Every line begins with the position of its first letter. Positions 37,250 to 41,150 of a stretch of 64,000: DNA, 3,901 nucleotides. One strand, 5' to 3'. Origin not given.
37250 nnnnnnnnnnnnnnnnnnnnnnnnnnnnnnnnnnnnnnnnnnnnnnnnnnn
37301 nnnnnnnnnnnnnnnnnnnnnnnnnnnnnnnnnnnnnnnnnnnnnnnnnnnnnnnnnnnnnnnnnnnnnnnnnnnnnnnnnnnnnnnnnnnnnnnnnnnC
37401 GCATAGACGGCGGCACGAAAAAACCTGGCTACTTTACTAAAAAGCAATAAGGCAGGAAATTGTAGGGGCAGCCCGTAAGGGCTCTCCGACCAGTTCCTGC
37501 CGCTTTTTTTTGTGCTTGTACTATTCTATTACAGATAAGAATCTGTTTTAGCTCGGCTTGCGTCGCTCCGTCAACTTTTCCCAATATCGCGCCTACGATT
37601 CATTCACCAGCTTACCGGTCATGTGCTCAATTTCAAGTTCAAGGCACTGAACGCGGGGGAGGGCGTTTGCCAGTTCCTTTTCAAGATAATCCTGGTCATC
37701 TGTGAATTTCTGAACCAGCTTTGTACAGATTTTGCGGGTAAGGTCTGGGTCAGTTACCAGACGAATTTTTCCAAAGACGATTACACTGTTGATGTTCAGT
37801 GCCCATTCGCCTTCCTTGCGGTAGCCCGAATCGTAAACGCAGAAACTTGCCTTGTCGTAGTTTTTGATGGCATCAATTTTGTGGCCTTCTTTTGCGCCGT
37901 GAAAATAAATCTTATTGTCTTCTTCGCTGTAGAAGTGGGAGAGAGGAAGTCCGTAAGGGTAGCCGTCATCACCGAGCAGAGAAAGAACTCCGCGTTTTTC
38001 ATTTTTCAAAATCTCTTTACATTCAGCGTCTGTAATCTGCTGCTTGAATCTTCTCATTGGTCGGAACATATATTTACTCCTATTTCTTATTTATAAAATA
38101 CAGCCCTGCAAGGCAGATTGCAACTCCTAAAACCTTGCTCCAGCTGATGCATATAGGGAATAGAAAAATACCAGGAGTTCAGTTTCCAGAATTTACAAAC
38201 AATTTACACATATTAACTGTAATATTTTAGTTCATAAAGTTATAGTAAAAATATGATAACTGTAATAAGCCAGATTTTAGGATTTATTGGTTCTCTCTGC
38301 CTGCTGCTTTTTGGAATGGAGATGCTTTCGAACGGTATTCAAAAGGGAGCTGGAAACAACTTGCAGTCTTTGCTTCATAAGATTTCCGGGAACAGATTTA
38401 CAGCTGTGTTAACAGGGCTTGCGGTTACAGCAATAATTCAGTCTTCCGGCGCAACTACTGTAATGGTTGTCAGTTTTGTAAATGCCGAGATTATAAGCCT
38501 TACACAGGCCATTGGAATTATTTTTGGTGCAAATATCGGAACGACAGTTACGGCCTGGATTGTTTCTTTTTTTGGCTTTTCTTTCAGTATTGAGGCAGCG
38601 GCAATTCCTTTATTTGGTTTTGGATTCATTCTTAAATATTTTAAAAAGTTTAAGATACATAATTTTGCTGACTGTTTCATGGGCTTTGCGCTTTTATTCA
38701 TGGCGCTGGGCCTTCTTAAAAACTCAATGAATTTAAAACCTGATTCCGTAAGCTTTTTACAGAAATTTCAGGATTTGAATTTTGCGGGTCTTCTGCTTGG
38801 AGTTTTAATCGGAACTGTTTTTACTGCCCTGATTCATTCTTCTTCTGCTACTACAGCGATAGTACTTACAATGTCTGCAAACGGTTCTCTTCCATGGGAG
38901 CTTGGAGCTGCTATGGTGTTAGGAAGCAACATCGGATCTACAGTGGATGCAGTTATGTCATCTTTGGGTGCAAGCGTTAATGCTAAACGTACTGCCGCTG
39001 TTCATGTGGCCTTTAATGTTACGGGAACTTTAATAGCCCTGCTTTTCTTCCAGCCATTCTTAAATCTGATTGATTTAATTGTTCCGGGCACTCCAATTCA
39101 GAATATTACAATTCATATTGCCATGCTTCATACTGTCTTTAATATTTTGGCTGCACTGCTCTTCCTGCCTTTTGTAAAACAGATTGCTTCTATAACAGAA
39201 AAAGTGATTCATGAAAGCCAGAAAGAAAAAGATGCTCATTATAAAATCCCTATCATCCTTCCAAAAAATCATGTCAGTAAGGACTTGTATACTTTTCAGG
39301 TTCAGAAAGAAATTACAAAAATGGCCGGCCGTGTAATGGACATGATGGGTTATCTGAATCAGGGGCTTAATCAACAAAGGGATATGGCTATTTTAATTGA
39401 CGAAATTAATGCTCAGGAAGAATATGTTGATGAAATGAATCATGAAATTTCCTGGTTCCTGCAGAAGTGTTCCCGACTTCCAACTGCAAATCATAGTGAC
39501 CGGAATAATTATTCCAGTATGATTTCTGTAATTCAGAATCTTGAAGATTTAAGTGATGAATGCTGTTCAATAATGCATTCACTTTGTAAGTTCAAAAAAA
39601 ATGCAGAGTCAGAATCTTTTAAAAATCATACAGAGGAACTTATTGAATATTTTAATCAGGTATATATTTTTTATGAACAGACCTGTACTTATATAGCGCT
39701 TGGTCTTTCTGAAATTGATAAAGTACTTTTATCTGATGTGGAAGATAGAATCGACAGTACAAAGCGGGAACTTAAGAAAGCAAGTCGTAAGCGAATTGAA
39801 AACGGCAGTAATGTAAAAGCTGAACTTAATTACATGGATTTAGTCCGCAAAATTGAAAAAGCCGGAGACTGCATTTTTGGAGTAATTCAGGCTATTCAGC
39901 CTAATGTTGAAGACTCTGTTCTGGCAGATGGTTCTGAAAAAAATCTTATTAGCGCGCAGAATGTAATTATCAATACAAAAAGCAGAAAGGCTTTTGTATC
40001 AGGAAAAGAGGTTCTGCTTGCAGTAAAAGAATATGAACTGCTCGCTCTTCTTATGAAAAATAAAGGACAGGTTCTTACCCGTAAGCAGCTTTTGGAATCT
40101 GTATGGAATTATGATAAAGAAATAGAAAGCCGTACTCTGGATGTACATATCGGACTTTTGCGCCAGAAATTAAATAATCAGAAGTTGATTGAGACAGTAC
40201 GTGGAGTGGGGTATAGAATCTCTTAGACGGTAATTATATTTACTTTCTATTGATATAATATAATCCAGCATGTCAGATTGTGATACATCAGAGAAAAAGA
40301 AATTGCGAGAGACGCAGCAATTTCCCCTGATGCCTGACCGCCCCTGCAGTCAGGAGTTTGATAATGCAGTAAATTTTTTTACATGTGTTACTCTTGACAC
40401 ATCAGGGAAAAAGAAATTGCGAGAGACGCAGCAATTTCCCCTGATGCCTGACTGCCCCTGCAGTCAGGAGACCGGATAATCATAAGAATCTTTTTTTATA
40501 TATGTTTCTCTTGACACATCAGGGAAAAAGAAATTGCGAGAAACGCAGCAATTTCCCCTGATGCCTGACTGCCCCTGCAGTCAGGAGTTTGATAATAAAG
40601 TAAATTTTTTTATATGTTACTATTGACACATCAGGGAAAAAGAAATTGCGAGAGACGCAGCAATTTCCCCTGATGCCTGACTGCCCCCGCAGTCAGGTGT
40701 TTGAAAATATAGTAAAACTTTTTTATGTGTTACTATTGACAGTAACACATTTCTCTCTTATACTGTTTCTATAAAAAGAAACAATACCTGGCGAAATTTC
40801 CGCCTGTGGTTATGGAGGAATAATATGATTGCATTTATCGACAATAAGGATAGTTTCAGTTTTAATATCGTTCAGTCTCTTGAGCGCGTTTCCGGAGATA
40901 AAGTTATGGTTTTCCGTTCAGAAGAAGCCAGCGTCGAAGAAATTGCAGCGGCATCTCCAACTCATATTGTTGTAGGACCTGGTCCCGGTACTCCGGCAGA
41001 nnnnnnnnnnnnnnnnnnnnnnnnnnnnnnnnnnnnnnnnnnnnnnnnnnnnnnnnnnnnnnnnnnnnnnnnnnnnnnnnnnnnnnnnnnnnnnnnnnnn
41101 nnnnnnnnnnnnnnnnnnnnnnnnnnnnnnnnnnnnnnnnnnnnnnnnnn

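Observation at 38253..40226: Na/Pi-cotransporter-like membrane protein fused to PhoU-like and OmpR-type winged-helix DNA-binding domains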

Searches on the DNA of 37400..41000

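Call 5: search_rna_families(source=window, start=37400, end=41000, threshold=evalue, max_evalue=1, show_alignments=3)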
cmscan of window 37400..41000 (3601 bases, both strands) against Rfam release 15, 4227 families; matches with E-value up to 1: 2.
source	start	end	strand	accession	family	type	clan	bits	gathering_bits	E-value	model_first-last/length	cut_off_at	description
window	40534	40706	+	RF02374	YenS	Gene; sRNA;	-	33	80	8.8e-05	1-169/169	no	Yersinia YenS sRNA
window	38115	38184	-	RF00726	mir-87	Gene; miRNA;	-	21.7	49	0.24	1-79/79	no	mir-87 microRNA precursor family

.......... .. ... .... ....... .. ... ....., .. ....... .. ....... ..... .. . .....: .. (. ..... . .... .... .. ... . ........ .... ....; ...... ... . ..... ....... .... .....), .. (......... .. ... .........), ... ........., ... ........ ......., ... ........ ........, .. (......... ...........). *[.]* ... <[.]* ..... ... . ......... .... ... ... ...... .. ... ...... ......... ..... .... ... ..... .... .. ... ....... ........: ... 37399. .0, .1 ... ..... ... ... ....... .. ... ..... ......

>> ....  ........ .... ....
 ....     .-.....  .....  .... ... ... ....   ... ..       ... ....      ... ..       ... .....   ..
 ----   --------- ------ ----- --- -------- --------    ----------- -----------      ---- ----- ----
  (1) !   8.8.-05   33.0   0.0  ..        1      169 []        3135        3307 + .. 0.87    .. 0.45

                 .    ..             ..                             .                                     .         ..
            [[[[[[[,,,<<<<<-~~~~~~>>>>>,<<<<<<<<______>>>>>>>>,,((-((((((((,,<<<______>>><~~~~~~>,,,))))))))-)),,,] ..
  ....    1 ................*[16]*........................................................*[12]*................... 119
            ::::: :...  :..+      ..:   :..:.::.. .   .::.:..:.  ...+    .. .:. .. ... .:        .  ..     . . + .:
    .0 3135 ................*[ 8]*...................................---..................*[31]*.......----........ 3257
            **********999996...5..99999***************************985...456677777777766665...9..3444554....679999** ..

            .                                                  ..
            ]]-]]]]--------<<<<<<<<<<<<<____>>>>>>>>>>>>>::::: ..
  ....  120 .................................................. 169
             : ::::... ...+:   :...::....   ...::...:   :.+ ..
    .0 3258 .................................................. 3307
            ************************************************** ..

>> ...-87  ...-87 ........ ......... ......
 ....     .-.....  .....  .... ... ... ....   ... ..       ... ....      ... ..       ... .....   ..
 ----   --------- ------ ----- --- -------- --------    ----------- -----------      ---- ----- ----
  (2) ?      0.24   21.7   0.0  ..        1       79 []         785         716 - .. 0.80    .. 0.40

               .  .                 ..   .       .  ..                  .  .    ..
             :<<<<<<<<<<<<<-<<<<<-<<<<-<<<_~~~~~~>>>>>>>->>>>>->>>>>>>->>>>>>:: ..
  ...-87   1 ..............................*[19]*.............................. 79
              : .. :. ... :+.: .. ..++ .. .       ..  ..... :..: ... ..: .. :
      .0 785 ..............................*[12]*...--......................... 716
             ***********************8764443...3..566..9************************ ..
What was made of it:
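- Tried and rejected: Rfam gave only a sub-threshold YenS match, 33 bits against a gathering score of 80 (call 5).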
